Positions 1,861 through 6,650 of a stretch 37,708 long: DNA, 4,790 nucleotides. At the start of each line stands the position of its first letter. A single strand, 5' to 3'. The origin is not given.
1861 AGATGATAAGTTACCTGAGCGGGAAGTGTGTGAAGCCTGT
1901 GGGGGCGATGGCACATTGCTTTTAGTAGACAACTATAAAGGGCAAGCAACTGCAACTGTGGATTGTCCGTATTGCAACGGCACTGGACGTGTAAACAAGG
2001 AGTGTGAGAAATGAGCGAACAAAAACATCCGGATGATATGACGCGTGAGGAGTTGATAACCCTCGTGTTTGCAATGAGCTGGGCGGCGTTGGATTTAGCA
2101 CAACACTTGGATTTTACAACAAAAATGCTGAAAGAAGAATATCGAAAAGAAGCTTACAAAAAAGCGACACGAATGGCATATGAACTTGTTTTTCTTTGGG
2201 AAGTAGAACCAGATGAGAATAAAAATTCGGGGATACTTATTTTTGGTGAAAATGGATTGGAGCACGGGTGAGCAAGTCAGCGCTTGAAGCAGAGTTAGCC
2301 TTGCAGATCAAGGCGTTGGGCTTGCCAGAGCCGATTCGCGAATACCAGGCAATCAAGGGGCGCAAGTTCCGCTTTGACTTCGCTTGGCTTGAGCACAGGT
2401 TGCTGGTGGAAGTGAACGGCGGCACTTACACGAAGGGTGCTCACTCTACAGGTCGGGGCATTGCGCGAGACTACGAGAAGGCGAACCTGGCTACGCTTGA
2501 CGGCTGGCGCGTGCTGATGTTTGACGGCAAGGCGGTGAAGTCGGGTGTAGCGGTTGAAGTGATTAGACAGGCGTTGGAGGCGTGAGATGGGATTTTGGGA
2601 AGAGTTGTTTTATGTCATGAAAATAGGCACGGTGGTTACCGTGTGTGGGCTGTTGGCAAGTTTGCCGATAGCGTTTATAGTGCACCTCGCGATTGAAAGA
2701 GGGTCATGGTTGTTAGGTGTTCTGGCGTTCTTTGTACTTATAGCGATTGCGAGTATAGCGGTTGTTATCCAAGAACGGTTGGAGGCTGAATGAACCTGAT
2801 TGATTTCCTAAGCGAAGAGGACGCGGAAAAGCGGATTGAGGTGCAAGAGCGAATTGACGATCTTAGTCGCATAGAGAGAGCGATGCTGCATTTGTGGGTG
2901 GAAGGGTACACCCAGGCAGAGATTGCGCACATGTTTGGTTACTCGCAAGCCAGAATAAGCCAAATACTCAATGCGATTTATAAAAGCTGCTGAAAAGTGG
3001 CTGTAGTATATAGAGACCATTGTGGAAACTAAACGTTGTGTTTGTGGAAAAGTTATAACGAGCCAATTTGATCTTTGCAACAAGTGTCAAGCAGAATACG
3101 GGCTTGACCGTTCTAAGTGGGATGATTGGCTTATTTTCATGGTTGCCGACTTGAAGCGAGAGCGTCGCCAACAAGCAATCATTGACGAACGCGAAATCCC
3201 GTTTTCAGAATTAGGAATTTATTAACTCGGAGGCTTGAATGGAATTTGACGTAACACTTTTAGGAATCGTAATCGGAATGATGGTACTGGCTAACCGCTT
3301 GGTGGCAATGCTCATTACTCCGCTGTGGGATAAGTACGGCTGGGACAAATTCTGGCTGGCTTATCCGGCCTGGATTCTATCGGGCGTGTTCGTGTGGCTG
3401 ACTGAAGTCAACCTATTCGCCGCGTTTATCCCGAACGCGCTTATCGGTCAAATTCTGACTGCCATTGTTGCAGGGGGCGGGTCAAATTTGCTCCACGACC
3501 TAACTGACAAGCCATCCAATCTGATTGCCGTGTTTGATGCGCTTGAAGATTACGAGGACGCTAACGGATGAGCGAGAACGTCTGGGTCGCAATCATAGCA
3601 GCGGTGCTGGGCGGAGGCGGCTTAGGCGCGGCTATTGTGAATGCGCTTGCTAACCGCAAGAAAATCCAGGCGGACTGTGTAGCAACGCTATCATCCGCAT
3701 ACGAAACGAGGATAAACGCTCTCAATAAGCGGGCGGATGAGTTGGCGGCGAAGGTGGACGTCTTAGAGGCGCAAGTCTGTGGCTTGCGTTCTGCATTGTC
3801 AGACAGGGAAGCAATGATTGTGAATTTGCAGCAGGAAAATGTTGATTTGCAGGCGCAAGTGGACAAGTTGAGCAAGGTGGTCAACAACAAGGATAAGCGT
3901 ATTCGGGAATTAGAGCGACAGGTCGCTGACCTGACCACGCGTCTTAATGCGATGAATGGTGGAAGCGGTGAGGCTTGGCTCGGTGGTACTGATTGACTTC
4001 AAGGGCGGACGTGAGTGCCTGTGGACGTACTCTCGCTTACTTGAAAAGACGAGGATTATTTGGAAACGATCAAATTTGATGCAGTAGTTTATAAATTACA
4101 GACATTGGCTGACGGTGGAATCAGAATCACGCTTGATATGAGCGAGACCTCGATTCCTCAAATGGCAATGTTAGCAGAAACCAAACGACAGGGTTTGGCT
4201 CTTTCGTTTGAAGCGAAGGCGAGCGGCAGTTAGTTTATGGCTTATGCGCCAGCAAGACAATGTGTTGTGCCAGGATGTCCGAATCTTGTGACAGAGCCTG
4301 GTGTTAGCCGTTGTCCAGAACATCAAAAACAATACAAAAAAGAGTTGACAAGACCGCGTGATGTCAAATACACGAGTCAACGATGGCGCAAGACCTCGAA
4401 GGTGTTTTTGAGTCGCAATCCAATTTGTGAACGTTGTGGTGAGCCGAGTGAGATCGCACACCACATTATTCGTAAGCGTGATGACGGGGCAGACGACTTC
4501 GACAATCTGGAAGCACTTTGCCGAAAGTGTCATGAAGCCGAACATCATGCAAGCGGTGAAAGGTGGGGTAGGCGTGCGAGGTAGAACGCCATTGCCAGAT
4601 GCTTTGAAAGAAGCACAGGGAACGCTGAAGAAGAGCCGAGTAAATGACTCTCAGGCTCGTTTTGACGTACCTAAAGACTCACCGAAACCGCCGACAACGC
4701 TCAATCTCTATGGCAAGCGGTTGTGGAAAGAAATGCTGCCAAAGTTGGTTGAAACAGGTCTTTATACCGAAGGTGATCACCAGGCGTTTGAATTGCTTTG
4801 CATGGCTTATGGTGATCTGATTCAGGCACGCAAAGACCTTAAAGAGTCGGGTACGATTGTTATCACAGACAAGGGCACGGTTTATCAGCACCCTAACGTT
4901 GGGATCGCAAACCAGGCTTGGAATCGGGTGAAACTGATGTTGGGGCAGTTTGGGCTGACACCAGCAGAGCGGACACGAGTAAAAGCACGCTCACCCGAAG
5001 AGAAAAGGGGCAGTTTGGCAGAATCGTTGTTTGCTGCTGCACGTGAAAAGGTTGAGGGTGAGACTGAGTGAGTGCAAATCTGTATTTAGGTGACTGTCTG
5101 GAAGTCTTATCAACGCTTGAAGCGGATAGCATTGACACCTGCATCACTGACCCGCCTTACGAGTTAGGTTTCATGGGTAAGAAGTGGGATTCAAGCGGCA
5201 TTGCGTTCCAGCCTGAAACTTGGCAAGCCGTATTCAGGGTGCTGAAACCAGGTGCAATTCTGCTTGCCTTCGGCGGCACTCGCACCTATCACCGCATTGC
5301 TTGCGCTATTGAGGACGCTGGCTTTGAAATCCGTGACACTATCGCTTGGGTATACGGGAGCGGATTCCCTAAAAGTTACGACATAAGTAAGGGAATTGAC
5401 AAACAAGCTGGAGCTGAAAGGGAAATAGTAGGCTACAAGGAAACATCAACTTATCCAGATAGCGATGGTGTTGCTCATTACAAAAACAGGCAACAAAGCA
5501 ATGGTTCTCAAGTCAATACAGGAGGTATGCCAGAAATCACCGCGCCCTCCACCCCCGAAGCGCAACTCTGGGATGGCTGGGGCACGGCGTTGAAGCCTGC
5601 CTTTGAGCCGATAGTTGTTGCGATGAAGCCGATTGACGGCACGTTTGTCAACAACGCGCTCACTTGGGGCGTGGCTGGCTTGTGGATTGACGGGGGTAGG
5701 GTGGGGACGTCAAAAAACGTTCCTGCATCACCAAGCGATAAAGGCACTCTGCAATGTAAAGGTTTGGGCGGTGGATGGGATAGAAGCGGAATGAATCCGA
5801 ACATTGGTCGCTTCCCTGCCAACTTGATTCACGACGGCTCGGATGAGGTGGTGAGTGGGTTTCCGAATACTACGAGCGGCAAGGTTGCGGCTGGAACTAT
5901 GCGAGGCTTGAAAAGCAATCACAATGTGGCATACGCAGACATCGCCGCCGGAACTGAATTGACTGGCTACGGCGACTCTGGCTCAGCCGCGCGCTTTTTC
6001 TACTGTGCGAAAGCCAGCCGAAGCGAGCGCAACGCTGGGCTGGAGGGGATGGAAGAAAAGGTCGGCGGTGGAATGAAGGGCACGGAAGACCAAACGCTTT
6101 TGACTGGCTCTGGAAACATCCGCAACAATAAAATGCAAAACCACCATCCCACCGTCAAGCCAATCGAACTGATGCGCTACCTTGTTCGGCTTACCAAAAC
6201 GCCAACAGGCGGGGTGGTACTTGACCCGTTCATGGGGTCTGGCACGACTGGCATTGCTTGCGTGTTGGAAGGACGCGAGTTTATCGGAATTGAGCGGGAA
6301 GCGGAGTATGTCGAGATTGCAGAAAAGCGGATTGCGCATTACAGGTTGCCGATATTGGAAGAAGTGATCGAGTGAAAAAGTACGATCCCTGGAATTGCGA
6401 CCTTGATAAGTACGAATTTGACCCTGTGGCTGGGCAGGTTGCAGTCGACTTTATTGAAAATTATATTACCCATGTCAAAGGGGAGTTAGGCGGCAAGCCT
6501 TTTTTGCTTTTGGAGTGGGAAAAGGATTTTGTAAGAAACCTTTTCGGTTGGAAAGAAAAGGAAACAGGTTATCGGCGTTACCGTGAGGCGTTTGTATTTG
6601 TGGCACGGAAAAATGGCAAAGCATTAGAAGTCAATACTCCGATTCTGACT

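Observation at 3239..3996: Holin-like and membrane-anchored coiled-coil genes located far from the endolysin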

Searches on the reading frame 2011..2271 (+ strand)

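Call 6: search_protein_families(library=phrogs, proteins=[window:2011-2271:+], max_evalue=0.01)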
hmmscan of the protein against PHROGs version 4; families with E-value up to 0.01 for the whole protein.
window:2011-2271:+ (86 aa): 0 families

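Call 7: search_protein_families(library=pfam, proteins=[window:2011-2271:+], max_evalue=0.1)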
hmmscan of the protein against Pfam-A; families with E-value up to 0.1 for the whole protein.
window:2011-2271:+ (86 aa): 1 family
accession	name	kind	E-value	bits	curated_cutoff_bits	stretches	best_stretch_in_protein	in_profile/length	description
PF01233.25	NMT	-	0.026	14.8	25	1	5-71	5-73/160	Myristoyl-CoA:protein N-myristoyltransferase, N-terminal domain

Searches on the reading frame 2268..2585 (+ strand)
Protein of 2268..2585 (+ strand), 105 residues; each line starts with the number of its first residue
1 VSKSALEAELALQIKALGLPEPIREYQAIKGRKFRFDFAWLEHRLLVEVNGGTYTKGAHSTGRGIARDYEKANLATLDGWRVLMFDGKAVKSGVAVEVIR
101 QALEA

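Call 6: search_protein_families(library=phrogs, proteins=[window:2268-2585:+], max_evalue=0.01)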
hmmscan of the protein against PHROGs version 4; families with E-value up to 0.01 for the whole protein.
window:2268-2585:+ (105 aa): 2 families
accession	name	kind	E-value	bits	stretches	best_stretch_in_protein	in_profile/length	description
phrog_503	-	unknown function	1.5e-28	100.3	1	3-104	31-131/144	-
phrog_12476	-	unknown function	1.2e-09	39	1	34-103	2-71/85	-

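Call 7: search_protein_families(library=pfam, proteins=[window:2268-2585:+], max_evalue=0.1)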
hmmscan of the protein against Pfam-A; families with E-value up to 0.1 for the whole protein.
window:2268-2585:+ (105 aa): 1 family
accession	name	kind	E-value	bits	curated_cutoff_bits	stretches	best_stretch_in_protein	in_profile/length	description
PF04480.18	DUF559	-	0.0021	18.3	20.6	1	34-93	44-98/109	Protein of unknown function (DUF559)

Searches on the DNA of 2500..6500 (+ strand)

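Call 5: search_dna_similar(query=window:2500-6500:+, collection=phages, mode=near, max_rows=15)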
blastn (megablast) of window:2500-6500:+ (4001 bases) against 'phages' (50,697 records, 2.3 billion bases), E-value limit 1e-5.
No match.

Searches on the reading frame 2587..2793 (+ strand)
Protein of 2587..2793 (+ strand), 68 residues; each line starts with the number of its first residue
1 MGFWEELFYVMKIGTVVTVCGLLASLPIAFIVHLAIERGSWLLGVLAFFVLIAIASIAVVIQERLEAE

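Call 6: search_protein_families(library=phrogs, proteins=[window:2587-2793:+], max_evalue=0.01)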
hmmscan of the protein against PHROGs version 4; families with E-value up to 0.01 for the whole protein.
window:2587-2793:+ (68 aa): 0 families

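Call 7: search_protein_families(library=pfam, proteins=[window:2587-2793:+], max_evalue=0.1)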
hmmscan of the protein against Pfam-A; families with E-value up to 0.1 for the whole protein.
window:2587-2793:+ (68 aa): 0 families

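Call 10: search_protein_families(library=ncbifam, proteins=[window:2587-2793:+], max_evalue=1)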
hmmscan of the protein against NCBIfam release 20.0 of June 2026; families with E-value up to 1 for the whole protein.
window:2587-2793:+ (68 aa): 1 family
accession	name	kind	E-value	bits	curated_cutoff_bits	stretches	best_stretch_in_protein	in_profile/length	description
TIGR01620.2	hyp_HI0043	subfamily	0.94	9.1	160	0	10-64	62-116/329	TIGR01620 family protein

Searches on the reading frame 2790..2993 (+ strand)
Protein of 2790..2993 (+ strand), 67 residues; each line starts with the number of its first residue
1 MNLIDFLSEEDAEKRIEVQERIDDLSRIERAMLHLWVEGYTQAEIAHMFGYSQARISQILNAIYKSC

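Call 6: search_protein_families(library=phrogs, proteins=[window:2790-2993:+], max_evalue=0.01)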
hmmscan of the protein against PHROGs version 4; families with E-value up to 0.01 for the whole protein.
window:2790-2993:+ (67 aa): 15 families
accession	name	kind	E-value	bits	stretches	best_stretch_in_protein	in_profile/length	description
phrog_351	-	transcription regulation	7.1e-11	42.4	1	3-65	649-720/928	RNA polymerase sigma factor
phrog_1740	-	transcription regulation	2e-07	30.9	1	7-65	151-210/567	RNA polymerase sigma factor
phrog_5767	-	transcription regulation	0.00026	21.5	1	28-65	293-330/393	sigma factor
phrog_6831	-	transcription regulation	0.00037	21.4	1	35-61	14-40/68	transcriptional regulator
phrog_1373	-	transcription regulation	0.0004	21.4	1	10-61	56-98/166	transcriptional regulator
phrog_2339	-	DNA, RNA and nucleotide metabolism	0.00045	21.2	1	26-61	24-60/98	HTH DNA binding protein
phrog_296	-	integration and excision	0.00094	19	1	38-64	239-265/626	DNA transposition protein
phrog_36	-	transcription regulation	0.0015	19.2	1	12-64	127-180/220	transcriptional regulator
phrog_686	-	DNA, RNA and nucleotide metabolism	0.0017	19.5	1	14-62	22-71/76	HTH DNA binding protein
phrog_1468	-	transcription regulation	0.0031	18.1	1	37-61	18-42/67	transcriptional repressor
phrog_3512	-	transcription regulation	0.0038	18.4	1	24-65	65-107/130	sigma factor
phrog_1033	-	DNA, RNA and nucleotide metabolism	0.005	17.7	1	18-60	127-173/334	ParB-like partition protein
phrog_59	-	DNA, RNA and nucleotide metabolism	0.0056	17.1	1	24-61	245-268/423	HNH endonuclease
phrog_517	-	DNA, RNA and nucleotide metabolism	0.0083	18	0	35-65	97-127/128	HTH DNA binding protein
phrog_7061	-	DNA, RNA and nucleotide metabolism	0.0094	17.5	0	15-61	23-66/70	HTH DNA binding protein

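Call 7: search_protein_families(library=pfam, proteins=[window:2790-2993:+], max_evalue=0.1)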
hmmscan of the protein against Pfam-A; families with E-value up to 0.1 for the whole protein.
window:2790-2993:+ (67 aa): 16 families
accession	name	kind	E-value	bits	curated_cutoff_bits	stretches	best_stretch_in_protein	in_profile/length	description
PF04545.22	Sigma70_r4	-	2.8e-07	30.4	24.1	1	23-61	3-42/50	Sigma-70, region 4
PF01381.28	HTH_3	-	0.00046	20.6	23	1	39-62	9-32/55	Helix-turn-helix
PF08281.18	Sigma70_r4_2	-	0.00078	19.5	25.7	1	17-53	3-40/54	Sigma-70, region 4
PF13744.12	HTH_37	-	0.0011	19.2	27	1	38-62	30-54/80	Helix-turn-helix domain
PF13518.12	HTH_28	-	0.0012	19.3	25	1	30-61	4-34/52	Helix-turn-helix domain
PF00196.25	GerE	-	0.0018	18.3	23.5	1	24-54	2-32/57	Bacterial regulatory proteins, luxR family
PF24034.1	DUF7343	-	0.0022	18.3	27.6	1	41-63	20-42/62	Domain of unknown function (DUF7343)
PF16509.11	KORA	-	0.0025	18.4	26.7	1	31-63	22-54/84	TrfB plasmid transcriptional repressor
PF06056.18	Terminase_5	-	0.0077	16.6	20.3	1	30-56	5-30/58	Putative ATPase subunit of terminase (gpP-like)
PF13384.12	HTH_23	-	0.0098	16.1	24.6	1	28-62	5-40/50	Homeodomain-like domain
PF13560.12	HTH_31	-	0.019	15.7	27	1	39-62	14-37/64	Helix-turn-helix domain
PF22233.2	PhyR_sigma-like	-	0.019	15.2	27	1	30-61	10-41/50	Response regulator PhyR, sigma-like domain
PF04814.19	HNF-1_N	-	0.023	15.6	29.7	1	9-61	102-156/175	Hepatocyte nuclear factor 1 (HNF-1), N terminus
PF13545.12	HTH_Crp_2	-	0.033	14.6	27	1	40-62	23-45/70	Crp-like helix-turn-helix domain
PF01371.25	Trp_repressor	-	0.041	14.4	27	1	34-63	44-73/88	Trp repressor protein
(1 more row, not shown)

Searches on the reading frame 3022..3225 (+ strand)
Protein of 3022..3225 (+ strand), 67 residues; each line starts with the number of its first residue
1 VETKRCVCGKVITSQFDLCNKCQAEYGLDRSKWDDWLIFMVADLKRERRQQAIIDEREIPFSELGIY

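Call 6: search_protein_families(library=phrogs, proteins=[window:3022-3225:+], max_evalue=0.01)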
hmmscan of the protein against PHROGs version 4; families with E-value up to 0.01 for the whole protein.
window:3022-3225:+ (67 aa): 0 families

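Call 7: search_protein_families(library=pfam, proteins=[window:3022-3225:+], max_evalue=0.1)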
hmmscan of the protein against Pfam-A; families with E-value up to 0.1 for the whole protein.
window:3022-3225:+ (67 aa): 4 families
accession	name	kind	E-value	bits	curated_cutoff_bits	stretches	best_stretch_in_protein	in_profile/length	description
PF09889.16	DUF2116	-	0.019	15.4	26.8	1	7-39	8-43/59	Probable treble clef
PF24463.1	DUF7577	-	0.045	13.8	28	1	8-26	8-26/27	Domain of unknown function (DUF7577)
PF18912.6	DZR_2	-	0.052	13.8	27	1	6-26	10-31/56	Double zinc ribbon domain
PF22635.1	I-TevI_ZnF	-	0.064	13.6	27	1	6-24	3-21/31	Intron-associated endonuclease 1 zinc finger domain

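Call 10: search_protein_families(library=ncbifam, proteins=[window:3022-3225:+], max_evalue=1)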
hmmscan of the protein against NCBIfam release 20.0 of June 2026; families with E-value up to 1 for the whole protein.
window:3022-3225:+ (67 aa): 0 families
